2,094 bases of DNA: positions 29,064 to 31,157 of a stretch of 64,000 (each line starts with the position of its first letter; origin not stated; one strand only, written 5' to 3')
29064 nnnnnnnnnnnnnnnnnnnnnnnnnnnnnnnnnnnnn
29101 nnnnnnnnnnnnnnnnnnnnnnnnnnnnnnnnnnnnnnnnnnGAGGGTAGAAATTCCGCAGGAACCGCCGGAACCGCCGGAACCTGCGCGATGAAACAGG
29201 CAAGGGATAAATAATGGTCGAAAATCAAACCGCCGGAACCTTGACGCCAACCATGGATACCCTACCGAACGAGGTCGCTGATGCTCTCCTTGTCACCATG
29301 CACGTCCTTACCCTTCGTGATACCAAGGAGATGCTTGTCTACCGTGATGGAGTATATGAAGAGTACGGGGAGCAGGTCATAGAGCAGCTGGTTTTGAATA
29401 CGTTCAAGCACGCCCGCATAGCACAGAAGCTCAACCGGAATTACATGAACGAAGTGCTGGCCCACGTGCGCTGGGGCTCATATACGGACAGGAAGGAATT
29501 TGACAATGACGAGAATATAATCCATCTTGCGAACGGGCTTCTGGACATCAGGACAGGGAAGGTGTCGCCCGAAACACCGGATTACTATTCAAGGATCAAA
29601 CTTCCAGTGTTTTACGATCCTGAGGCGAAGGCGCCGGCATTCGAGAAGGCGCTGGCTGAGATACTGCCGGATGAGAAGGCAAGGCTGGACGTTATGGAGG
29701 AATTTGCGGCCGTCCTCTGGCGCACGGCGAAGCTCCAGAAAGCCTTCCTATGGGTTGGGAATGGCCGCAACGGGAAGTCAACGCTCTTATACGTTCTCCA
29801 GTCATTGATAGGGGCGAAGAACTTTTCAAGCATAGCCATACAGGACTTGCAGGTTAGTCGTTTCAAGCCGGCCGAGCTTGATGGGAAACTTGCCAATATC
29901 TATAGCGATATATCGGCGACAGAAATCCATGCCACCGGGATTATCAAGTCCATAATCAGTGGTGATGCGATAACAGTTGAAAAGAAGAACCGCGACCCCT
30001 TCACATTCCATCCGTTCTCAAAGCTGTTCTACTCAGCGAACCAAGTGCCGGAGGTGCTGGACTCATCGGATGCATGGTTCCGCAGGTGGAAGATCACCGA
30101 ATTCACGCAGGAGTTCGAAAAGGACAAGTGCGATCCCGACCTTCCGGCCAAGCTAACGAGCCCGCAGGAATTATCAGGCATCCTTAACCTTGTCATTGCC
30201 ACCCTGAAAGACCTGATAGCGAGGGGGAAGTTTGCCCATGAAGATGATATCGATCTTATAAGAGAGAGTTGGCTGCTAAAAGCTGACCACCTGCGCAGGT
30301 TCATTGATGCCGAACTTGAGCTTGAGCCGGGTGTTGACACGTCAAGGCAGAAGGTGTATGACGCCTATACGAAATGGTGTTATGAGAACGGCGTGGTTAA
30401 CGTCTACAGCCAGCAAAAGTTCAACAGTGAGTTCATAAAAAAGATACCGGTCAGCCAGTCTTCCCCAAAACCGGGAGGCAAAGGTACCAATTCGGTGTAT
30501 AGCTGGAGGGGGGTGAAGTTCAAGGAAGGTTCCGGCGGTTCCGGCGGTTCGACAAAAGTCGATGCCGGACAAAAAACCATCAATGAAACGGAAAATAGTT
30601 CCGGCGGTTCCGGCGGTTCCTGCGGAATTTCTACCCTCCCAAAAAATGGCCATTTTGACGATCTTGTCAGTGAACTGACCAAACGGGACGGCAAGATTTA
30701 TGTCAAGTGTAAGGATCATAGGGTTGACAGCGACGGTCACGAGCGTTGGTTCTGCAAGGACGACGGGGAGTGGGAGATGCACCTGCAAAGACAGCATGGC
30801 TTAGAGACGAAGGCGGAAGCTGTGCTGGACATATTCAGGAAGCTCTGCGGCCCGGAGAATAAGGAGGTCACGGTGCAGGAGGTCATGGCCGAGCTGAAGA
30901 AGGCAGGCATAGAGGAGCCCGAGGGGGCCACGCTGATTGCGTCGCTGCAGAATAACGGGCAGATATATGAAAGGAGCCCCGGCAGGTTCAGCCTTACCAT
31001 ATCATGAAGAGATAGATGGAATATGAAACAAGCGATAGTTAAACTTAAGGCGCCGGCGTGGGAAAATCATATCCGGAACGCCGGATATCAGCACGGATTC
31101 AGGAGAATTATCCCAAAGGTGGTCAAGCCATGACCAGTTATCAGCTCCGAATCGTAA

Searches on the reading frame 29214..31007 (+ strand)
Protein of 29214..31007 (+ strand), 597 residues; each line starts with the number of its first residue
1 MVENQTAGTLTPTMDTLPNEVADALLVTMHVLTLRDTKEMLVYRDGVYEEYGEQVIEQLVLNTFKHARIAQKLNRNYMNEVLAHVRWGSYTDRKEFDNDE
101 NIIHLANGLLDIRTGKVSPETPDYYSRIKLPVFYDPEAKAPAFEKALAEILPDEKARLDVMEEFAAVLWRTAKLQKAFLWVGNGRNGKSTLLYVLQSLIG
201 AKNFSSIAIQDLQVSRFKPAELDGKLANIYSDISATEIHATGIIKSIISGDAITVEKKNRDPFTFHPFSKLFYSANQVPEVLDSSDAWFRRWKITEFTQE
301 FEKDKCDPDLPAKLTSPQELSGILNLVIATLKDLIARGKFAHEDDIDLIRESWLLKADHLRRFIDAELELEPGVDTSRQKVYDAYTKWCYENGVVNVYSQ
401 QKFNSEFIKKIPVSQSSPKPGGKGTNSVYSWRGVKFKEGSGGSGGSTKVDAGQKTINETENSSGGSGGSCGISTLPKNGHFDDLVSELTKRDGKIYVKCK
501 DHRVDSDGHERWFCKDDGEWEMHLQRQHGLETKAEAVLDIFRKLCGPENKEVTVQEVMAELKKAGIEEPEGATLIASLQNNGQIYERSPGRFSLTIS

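Call 9: search_protein_families(library=pfam, proteins=[window:29214-31007:+], max_evalue=0.01)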
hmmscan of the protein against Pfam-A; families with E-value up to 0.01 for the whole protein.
window:29214-31007:+ (597 aa): 4 families
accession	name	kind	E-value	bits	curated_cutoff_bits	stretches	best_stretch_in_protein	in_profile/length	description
PF19263.5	DUF5906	-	3.3e-21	76.5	27.6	1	181-291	2-114/114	Family of unknown function (DUF5906)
PF08706.16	D5_N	-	1.6e-10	41.9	22.4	1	72-151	65-144/145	D5 N terminal like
PF03288.22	Pox_D5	-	2.8e-07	31.3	21.4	1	357-414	3-60/86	Poxvirus D5 protein-like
PF02257.21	RFX_DNA_binding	-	0.00063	20.8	27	0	362-404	6-47/79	RFX DNA-binding domain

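Call 15: find_homologous_proteins(query=window:29214-31004:+, max_evalue=1e-10)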
Query window:29214-31004:+ (597 aa): 277 proteins with E <= 1e-10 among 8000 candidates; the best 120 are listed.
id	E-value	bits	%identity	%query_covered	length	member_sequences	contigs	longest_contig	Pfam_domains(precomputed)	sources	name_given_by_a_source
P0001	0.0e+0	1367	100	100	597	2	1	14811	PF19263.6,PF08706.17,PF03288.23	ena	-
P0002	0.0e+0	1078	79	100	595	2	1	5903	PF19263.6,PF08706.17,PF03288.23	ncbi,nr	ncbi:MAG: hypothetical protein JRN37_06420 [Nitrososphaerota archaeon]|nr:hypothetical protein [Nitr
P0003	6.4e-296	1000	81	89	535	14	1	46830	PF19263.6,PF08706.17,PF03288.23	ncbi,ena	-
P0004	2.0e-282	956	80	87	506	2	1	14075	PF19263.6,PF08706.17,PF03288.23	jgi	jgi:putative DNA primase/helicase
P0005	5.1e-104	367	43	72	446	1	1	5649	PF19263.6,PF08706.17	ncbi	-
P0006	5.0e-99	350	41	70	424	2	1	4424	PF02257.22,PF19263.6,PF08706.17,PF03288.23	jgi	jgi:putative DNA primase/helicase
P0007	6.0e-98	347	41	70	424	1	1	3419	PF02257.22,PF19263.6,PF08706.17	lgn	-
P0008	4.5e-97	344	40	71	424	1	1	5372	PF02257.22,PF19263.6,PF08706.17,PF03288.23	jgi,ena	-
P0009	5.8e-97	343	39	71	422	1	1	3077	PF02257.22,PF19263.6,PF08706.17,PF03288.23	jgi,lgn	jgi:putative DNA primase/helicase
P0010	1.8e-96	342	42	70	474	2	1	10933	PF19263.6,PF08706.17,PF03288.23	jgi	-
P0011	2.0e-96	342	39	71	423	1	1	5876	PF02257.22,PF19263.6,PF08706.17,PF03288.23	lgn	-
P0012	4.4e-94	334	41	74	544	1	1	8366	PF19263.6,PF08706.17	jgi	jgi:putative DNA primase/helicase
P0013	1.0e-93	333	40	71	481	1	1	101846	PF19263.6,PF08706.17,PF03288.23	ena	-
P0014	3.1e-93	331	38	70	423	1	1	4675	PF02257.22,PF19263.6,PF08706.17,PF03288.23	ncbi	-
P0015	1.6e-91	325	43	63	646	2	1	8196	PF19263.6,PF09250.17,PF08706.17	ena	-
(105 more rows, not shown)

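Call 16: find_encoding_contigs(protein=P0003, flank=8000, max_places=4)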
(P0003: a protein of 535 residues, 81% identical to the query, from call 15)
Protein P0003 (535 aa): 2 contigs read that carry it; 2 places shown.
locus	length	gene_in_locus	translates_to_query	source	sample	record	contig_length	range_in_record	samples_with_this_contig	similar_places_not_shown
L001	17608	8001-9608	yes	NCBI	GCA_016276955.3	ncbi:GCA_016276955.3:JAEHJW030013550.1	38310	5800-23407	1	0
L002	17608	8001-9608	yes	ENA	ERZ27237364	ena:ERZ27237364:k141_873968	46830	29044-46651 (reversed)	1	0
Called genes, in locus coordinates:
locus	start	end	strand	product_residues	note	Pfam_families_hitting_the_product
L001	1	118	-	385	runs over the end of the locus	PF01048:PNP_UDP_1 (faint)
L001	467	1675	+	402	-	PF01555:N6_N4_Mtase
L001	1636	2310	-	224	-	-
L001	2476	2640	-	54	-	-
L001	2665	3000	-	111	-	PF01870:Hjc (weak)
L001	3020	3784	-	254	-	-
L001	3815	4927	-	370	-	-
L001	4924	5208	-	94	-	-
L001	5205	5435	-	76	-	-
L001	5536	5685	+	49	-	-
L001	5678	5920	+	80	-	-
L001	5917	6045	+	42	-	-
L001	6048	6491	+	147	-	-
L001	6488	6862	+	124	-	-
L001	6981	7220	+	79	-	-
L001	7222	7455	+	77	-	-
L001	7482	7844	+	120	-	-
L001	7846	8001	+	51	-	-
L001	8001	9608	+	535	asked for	PF08706:D5_N, PF19263:DUF5906, PF03288:Pox_D5 (weak)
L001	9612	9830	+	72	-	-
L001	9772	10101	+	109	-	PF01870:Hjc (weak)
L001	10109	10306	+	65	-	-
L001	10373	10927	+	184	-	PF13384:HTH_23 (weak)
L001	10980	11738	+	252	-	-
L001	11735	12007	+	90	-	PF05016:ParE_toxin (weak), PF15781:ParE-like_toxin (weak)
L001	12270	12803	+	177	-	-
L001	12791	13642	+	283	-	-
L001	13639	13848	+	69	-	-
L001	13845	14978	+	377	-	-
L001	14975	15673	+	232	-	-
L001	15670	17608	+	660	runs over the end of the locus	-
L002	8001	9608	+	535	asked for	PF08706:D5_N, PF19263:DUF5906, PF03288:Pox_D5 (weak)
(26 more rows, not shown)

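Call 17: find_encoding_contigs(protein=P0002, flank=8000, max_places=4)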
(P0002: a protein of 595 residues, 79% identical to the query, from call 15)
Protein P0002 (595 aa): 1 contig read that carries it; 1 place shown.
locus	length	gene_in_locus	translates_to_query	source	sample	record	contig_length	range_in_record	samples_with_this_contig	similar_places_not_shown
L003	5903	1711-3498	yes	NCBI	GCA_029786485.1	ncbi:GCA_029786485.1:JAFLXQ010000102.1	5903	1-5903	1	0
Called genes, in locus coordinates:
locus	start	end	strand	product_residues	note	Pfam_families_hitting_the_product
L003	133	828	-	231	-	-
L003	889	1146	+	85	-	-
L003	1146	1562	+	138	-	-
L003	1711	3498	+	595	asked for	PF08706:D5_N, PF19263:DUF5906, PF03288:Pox_D5 (weak)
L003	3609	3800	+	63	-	-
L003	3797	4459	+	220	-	-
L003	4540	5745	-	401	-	PF00589:Phage_integrase (faint)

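Call 18: find_encoding_contigs(protein=P0004, flank=8000, max_places=4)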
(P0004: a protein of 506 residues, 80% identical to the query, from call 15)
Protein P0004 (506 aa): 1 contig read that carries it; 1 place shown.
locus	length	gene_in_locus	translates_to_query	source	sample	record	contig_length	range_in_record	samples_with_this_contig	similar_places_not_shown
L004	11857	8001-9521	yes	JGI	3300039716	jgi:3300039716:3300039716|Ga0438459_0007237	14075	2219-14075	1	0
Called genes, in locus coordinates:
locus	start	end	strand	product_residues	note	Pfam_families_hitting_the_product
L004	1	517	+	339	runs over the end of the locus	PF01548:DEDD_Tnp_IS110, PF02371:Transposase_20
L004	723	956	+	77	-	-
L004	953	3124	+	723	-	PF02463:SMC_N, PF13476:AAA_23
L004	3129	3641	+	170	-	-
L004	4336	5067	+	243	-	PF01022:HTH_5 (weak)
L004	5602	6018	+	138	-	-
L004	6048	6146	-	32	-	-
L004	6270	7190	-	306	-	-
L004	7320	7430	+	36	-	-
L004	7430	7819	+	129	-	-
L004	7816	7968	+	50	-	-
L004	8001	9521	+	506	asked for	PF08706:D5_N, PF19263:DUF5906, PF03288:Pox_D5 (weak)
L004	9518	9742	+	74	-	-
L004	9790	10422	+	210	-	-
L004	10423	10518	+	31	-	-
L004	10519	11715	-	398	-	PF00589:Phage_integrase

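Call 35: find_related_loci(query=window:29214-31004:+, collection=genome_contigs, flank=10000)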
Query window:29214-31004:+ (597 aa) in genome_contigs; peptide patterns used: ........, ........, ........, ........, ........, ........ (x = any residue, [..] = any of these).
45 stretches matched a pattern; 1 encode a relative of the query (tblastn E <= 1e-3); 1 distinct loci.
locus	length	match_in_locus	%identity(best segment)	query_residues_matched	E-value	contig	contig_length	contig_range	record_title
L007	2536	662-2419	75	1-567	0e+0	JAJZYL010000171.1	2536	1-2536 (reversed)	MAG: archaeon isolate TL1-5.bin24 NODE_49452_length_2536_cov_1.238273, whole genome shotgun sequence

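Call 37: find_related_loci(query=window:29214-31004:+, collection=metagenome_contigs, flank=10000)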
Query window:29214-31004:+ (597 aa) in metagenome_contigs; peptide patterns used: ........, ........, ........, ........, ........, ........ (x = any residue, [..] = any of these).
65 stretches matched a pattern; 1 encode a relative of the query (tblastn E <= 1e-3); 1 distinct loci.
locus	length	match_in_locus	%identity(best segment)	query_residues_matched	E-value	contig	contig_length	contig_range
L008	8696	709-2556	78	1-597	0e+0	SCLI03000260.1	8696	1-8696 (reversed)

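Call 39: find_encoding_contigs(protein=P0001, flank=10000, max_places=4)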
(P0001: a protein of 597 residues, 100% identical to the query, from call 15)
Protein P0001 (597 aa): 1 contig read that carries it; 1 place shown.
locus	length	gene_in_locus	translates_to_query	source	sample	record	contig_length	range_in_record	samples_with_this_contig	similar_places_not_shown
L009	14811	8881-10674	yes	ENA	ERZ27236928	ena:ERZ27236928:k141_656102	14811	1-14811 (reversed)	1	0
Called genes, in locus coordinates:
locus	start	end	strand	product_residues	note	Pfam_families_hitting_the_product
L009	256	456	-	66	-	-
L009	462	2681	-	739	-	PF13927:Ig_3 (faint), PF06832:BiPBP_C (faint), PF19077:Big_13 (faint)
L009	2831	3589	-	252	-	-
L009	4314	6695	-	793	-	PF02384:N6_Mtase, PF01170:UPF0020, PF13847:Methyltransf_31 (faint), PF20473:MmeI_Mtase (weak), PF07669:Eco57I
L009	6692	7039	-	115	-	-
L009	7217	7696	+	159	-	-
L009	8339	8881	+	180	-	-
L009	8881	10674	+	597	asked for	PF08706:D5_N, PF19263:DUF5906, PF03288:Pox_D5 (weak)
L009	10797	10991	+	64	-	-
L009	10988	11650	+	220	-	-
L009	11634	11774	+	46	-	-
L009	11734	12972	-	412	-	PF00589:Phage_integrase (faint)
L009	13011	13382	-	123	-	-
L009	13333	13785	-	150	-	-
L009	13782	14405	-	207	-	PF06026:Rib_5-P_isom_A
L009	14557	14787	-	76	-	-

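Call 40: find_related_loci(query=window:29214-31004:+, collection=viral_contigs, flank=10000)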
Query window:29214-31004:+ (597 aa) in viral_contigs; peptide patterns used: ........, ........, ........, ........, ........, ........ (x = any residue, [..] = any of these).
1 stretches matched a pattern, but none encodes a relative of the query by tblastn (E <= 1e-3).

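Call 47: find_homologous_proteins(query=L001:10373-10924:+, max_evalue=0.00001)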
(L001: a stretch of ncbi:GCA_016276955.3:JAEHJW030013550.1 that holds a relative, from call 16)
Query L001:10373-10924:+ (184 aa): 5 proteins with E <= 0.00001 among 62 candidates.
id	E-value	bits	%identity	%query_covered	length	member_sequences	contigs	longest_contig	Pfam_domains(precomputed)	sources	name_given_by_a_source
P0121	5.1e-117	406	99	100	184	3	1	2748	PF13384.13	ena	-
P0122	9.2e-97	340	83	98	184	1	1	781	PF13384.13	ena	-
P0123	1.2e-96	340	81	100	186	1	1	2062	-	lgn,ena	-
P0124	1.3e-79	284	68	98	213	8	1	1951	-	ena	-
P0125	3.7e-79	283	71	98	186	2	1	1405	-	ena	-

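Call 48: find_encoding_contigs(protein=P0123, flank=3000, max_places=3)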
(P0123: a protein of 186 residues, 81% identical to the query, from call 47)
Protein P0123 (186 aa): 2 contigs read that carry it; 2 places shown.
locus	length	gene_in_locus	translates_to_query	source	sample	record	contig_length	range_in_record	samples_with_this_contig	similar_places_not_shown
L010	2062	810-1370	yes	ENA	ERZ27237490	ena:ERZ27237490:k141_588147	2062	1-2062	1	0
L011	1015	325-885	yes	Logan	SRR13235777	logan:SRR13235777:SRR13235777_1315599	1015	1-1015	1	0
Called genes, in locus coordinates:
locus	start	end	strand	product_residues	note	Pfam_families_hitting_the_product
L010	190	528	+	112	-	PF01870:Hjc (weak)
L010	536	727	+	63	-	-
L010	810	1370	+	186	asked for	-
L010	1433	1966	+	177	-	-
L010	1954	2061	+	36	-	?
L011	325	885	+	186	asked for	-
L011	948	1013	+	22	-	?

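Call 49: find_encoding_contigs(protein=P0124, flank=3000, max_places=3)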
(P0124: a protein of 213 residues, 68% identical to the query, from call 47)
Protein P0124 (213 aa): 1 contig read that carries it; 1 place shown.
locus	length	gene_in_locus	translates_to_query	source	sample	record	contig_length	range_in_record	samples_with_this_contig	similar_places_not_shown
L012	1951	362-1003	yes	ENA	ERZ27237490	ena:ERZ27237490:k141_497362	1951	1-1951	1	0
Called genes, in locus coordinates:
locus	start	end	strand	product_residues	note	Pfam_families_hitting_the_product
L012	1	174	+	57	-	?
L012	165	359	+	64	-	-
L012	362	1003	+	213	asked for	-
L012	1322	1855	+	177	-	-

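Call 50: find_encoding_contigs(protein=P0125, flank=3000, max_places=3)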
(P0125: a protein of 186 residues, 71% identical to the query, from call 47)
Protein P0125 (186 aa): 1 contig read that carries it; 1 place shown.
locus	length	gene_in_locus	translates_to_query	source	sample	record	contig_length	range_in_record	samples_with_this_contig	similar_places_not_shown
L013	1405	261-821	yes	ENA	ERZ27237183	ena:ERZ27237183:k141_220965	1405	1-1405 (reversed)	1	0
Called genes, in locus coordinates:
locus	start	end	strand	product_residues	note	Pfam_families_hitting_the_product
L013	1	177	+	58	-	?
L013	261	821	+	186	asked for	-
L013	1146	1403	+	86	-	?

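Call 56: search_protein_families(library=phrogs, proteins=[L001:10373-10927:+, L001:10980-11738:+, L001:12270-12803:+, L001:12791-13642:+, L001:13845-14978:+, L001:14975-15673:+, L001:15670-17607:+, L001:3815-4927:-, L001:3020-3784:-, L001:10109-10306:+], max_evalue=0.01)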
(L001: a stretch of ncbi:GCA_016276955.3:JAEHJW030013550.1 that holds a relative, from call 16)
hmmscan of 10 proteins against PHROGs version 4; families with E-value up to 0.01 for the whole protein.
L001:10373-10927:+ (184 aa): 2 families
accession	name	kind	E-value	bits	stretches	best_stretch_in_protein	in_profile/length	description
phrog_4494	-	unknown function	0.0009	20.7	1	9-53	7-51/109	-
phrog_323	-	transcription regulation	0.00098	19.8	1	12-54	156-198/319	transcriptional regulator, D5-like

L001:10980-11738:+ (252 aa): 0 families

L001:12270-12803:+ (177 aa): 0 families

L001:12791-13642:+ (283 aa): 0 families

L001:13845-14978:+ (377 aa): 0 families

L001:14975-15673:+ (232 aa): 0 families

L001:15670-17607:+ (646 aa): 1 family
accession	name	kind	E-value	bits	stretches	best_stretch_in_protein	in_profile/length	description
phrog_2666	-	head and packaging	1.5e-05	24.9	1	468-519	442-493/555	terminase large subunit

L001:3815-4927:- (370 aa): 0 families

L001:3020-3784:- (254 aa): 0 families

L001:10109-10306:+ (65 aa): 0 families

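Call 64: find_encoding_contigs(protein=P0122, flank=1000, max_places=3)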
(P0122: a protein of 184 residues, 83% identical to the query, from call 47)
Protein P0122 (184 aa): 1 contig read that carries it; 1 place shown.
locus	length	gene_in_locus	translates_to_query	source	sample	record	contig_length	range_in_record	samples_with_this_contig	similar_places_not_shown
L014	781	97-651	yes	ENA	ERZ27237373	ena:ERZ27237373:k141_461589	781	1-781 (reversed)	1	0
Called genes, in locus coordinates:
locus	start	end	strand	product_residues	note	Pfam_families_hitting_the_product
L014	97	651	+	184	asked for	PF13384:HTH_23 (weak)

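Call 65: find_encoding_contigs(protein=P0121, flank=3000, max_places=3)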
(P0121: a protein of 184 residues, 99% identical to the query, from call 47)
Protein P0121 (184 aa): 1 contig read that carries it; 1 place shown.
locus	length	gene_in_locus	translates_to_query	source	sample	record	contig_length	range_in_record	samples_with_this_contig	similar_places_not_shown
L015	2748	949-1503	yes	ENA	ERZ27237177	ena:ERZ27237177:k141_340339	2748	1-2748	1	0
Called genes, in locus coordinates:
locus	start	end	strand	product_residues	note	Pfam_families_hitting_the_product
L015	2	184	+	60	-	?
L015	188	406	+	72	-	-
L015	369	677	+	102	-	PF01870:Hjc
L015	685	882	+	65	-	-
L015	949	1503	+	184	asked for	PF13384:HTH_23 (weak)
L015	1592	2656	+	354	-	PF04055:Radical_SAM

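Call 69: search_protein_families(library=pfam, proteins=[P0121, L001:10109-10303:+, L001:9772-10098:+, L001:12270-12800:+, L003:889-1143:+, L003:133-825:-], max_evalue=1)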
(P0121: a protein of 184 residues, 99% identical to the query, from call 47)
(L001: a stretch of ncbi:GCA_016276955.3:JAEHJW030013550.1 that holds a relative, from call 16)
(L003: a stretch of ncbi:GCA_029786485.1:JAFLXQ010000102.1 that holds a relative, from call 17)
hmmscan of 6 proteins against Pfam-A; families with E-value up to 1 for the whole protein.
P0121 (184 aa): 8 families
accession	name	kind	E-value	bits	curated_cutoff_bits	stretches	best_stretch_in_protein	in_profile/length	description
PF13384.12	HTH_23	-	9.1e-06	25.8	24.6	1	14-43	11-40/50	Homeodomain-like domain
PF25787.1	HTH_SB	-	0.00044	20.4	43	1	8-37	10-39/53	Sleeping Beauty transposase HTH domain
PF13518.12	HTH_28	-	0.011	16.2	25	1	14-37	6-29/52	Helix-turn-helix domain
PF13936.12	HTH_38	-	0.023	14.9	27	1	15-37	15-37/44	Helix-turn-helix domain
PF02796.21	HTH_7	-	0.025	15.2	23.8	1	11-37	12-38/45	Helix-turn-helix domain of resolvase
PF08281.18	Sigma70_r4_2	-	0.039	14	25.7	1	15-43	20-49/54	Sigma-70, region 4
PF13542.12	HTH_Tnp_ISL3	-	0.064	13.2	27.4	1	13-38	20-44/51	Helix-turn-helix domain of transposase family ISL3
PF15978.11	TnsD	-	0.084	12.3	32.4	1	6-45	184-224/355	Tn7-like transposition protein D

L001:10109-10303:+ (65 aa): 1 family
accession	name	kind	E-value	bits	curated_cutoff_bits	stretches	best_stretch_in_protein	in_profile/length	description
PF24622.1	TMP_4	-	0.11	13.1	27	1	21-42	45-66/77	Tape measure protein domain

L001:9772-10098:+ (109 aa): 2 families
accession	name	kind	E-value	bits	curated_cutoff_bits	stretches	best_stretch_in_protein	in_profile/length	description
PF01870.24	Hjc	-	6.9e-07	29.6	21.1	1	32-100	5-80/93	Archaeal holliday junction resolvase (hjc)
PF07927.17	HicA_toxin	-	0.031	14.8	27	1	33-51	4-22/58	HicA toxin of bacterial toxin-antitoxin,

L001:12270-12800:+ (177 aa): 0 families

L003:889-1143:+ (85 aa): 0 families

L003:133-825:- (230 aa): 3 families
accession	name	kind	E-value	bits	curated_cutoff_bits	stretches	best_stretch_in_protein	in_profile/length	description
PF02181.28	FH2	-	0.012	15.2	34.8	1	136-223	249-340/372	Formin Homology 2 Domain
PF20667.3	Sec10_N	-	0.016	15.7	27.4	1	127-185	6-64/118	Exocyst complex component Sec10, N-terminal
PF03150.19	CCP_MauG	-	0.083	14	25.6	1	148-220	76-147/149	Di-haem cytochrome c peroxidase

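Call 74: predict_structure(alignment_id=A4)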
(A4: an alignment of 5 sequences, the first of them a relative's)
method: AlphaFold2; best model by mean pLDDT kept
length: 184 residues; sequences in the alignment: 5
mean_pLDDT: 68.9   pTM: 0.45
mean pLDDT of the five models: 68.9, 59.5, 57.3, 53.5, 49.0
residues with pLDDT >= 90: 6; 70-90: 96; 50-70: 52; < 50: 30
segments of 3 or more residues with pLDDT < 50: 1-4, 69-88, 110-114
pLDDT, mean of each block of 10 residues (from residue 1): 59 76 85 90 81 78 61 37 42 65 62 56 72 72 79 69 76 84 57
secondary structure, 60 per line:
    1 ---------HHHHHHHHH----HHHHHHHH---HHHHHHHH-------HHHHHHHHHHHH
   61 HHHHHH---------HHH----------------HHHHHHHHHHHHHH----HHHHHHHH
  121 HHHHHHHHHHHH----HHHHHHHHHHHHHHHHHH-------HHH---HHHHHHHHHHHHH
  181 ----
elements in order: H10-18 H23-30 H34-41 H49-66 H95-108 H113-132 H137-154 H168-180

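Call 76: find_encoding_contigs(protein=P0010, flank=4000, max_places=2)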
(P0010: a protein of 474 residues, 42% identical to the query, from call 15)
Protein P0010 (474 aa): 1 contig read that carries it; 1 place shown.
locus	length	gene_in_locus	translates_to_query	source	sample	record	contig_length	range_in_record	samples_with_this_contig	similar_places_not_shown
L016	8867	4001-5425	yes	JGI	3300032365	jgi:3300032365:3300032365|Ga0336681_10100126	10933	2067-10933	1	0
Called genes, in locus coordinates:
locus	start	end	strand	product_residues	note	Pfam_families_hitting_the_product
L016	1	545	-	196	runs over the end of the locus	-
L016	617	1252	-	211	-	-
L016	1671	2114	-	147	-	-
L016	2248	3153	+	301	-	PF17338:GP88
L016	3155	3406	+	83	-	-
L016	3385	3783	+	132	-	-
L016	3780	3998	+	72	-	-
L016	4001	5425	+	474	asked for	PF08706:D5_N, PF19263:DUF5906, PF03288:Pox_D5 (weak)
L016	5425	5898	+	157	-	-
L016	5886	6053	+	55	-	-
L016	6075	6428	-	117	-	PF19865:DUF6338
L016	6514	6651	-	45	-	-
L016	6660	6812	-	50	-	-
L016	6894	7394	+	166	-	-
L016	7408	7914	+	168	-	-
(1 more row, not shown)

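Call 77: find_encoding_contigs(protein=P0005, flank=4000, max_places=2)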
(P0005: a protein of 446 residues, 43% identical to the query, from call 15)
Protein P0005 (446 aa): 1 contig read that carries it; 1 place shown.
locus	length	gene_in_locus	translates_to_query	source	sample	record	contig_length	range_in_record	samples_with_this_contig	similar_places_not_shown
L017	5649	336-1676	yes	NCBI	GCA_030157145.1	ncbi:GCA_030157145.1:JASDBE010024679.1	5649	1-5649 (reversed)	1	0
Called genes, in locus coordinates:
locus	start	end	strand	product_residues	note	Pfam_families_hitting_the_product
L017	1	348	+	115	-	?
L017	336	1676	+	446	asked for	PF08706:D5_N, PF19263:DUF5906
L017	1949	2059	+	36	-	-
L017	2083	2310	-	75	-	-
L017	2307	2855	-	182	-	-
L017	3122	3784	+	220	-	-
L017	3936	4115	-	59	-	-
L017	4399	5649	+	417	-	?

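Call 79: fold_search(model_id=the predicted structure, library=pdb)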
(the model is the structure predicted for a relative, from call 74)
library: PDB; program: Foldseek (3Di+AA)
matches with E <= 10: 332; with E <= 0.001: 0
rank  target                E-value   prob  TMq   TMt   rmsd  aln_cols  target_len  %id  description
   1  9jk1_C                7.8e-02  0.94  0.36  0.29  15.6       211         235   10  Crystal structure of CDK12/Cyclin K in complex with covalent inhibitor YJZ5118 (released 2025-05-07)
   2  5efq_B                7.8e-02  0.94  0.36  0.28  15.7       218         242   10  Crystal structure of human Cdk13/Cyclin K in complex with ADP-aluminum fluoride (released 2015-12-30)
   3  9jk1_D                1.5e-01  0.85  0.35  0.28  15.5       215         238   10  Crystal structure of CDK12/Cyclin K in complex with covalent inhibitor YJZ5118 (released 2025-05-07)
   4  5acb_A                1.6e-01  0.87  0.37  0.29  15.7       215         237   10  Crystal Structure of the Human Cdk12-Cyclink Complex (released 2016-06-15)
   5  4nst_B                1.7e-01  0.87  0.36  0.28  15.7       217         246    9  Crystal structure of human Cdk12/Cyclin K in complex with ADP-aluminum fluoride (released 2014-03-26)
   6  6b3e_B                1.7e-01  0.84  0.35  0.28  15.5       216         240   10  Crystal structure of human CDK12/CyclinK in complex with an inhibitor (released 2017-12-27)
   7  6ckx_B                2.2e-01  0.51  0.28  0.23  15.5       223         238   10  Structure of CDK12/CycK in complex with a small molecule inhibitor N-(4-(1-methyl-1H-pyrazol-4-yl)phenyl)-N-((1r,4r)-4 (released 2018-08-29)
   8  4un0_A                2.2e-01  0.51  0.29  0.23  15.8       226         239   10  Crystal structure of the human CDK12-cyclinK complex (released 2014-06-04)
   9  4un0_B                2.3e-01  0.51  0.29  0.24  15.7       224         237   10  Crystal structure of the human CDK12-cyclinK complex (released 2014-06-04)
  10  4nst_D                2.7e-01  0.72  0.35  0.28  15.7       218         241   10  Crystal structure of human Cdk12/Cyclin K in complex with ADP-aluminum fluoride (released 2014-03-26)
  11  5efq_D                2.7e-01  0.66  0.33  0.26  15.7       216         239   10  Crystal structure of human Cdk13/Cyclin K in complex with ADP-aluminum fluoride (released 2015-12-30)
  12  2ox6_A                2.7e-01  0.47  0.26  0.29  16.2       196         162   10  Crystal structure of gene product SO3848 from Shewanella oneidensis MR-1 (released 2007-04-03)
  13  5jaa_B                3.5e-01  0.99  0.28  0.47   5.9        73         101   18  Crystal structure of the HigBA2 toxin-antitoxin complex (released 2017-04-05)
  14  5acb_B                4.4e-01  0.66  0.36  0.28  15.6       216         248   10  Crystal Structure of the Human Cdk12-Cyclink Complex (released 2016-06-15)
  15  2ox6_C                4.7e-01  0.35  0.26  0.29  16.3       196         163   10  Crystal structure of gene product SO3848 from Shewanella oneidensis MR-1 (released 2007-04-03)
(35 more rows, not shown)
